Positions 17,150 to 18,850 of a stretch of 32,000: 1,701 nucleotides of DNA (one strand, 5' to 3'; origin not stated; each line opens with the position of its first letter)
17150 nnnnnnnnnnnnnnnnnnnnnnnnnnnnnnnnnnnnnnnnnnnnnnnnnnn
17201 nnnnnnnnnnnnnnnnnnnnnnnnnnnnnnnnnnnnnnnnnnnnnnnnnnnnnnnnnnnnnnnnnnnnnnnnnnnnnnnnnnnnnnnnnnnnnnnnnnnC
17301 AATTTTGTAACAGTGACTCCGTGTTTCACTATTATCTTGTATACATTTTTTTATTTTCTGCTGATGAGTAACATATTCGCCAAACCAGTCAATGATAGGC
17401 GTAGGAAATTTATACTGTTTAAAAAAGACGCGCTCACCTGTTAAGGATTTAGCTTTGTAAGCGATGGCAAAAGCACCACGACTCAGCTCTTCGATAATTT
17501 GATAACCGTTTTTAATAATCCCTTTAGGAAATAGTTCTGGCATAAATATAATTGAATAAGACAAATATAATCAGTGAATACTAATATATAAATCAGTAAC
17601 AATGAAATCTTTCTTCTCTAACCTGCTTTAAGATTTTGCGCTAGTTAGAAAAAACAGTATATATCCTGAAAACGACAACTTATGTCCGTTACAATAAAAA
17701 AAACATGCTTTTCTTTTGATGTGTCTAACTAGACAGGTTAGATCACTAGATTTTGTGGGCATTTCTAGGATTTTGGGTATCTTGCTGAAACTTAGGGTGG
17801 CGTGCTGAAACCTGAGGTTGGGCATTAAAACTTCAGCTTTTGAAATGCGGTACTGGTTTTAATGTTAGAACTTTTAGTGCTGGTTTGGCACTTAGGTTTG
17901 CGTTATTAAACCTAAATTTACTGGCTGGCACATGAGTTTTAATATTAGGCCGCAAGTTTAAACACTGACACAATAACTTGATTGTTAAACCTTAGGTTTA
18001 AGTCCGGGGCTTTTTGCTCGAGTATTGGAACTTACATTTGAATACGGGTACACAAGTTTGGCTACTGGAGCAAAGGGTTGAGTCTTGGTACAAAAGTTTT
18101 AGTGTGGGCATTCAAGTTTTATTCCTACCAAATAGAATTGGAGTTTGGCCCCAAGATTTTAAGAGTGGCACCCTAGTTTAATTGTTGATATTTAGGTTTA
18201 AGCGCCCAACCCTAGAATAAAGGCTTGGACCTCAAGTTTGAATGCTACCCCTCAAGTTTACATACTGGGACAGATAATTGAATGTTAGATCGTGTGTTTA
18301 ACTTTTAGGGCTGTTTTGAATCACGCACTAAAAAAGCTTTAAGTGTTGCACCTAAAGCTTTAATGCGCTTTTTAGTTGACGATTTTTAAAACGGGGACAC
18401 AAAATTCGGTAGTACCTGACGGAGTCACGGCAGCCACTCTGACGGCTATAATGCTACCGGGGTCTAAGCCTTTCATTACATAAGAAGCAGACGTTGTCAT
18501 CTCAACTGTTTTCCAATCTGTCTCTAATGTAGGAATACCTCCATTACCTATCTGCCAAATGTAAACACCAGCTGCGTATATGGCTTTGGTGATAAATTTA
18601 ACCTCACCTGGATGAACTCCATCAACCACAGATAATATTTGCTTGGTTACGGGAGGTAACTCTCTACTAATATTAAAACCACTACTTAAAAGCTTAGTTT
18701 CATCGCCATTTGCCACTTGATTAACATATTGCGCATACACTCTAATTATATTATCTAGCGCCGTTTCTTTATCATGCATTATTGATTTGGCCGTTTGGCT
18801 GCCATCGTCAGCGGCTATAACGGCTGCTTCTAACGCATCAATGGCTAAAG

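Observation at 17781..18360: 29-unit, indel-free array of degenerate 20-bp repeats upstream of the kinase/RyR/TIR-STAND operon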

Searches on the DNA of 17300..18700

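Call 13: search_rna_families(source=window, start=17300, end=18700, threshold=evalue, max_evalue=10)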
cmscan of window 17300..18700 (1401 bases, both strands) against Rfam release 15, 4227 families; matches with E-value up to 10: 3.
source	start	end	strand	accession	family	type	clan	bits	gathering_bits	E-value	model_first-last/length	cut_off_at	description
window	17800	18008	+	RF04097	MIR2630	Gene; miRNA;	-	17.6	144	1.3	1-229/229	no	MIR2630 microRNA precursor family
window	18309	18379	+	RF00653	mir-22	Gene; miRNA;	-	15.8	48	2.5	1-84/84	no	mir-22 microRNA precursor family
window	17691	17720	+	RF01675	CrcZ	Gene; sRNA;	-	9.2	95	9.4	1-398/398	no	Pseudomonas sRNA CrcZ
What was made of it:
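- On Known RNA families (Rfam 15): The best hits have E values of 1.3-9.4 and lie far below the gathering scores (call 13).
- There is no Rfam match (call 13).
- Tried and rejected: Rfam in E-value mode gives only noise (call 13).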
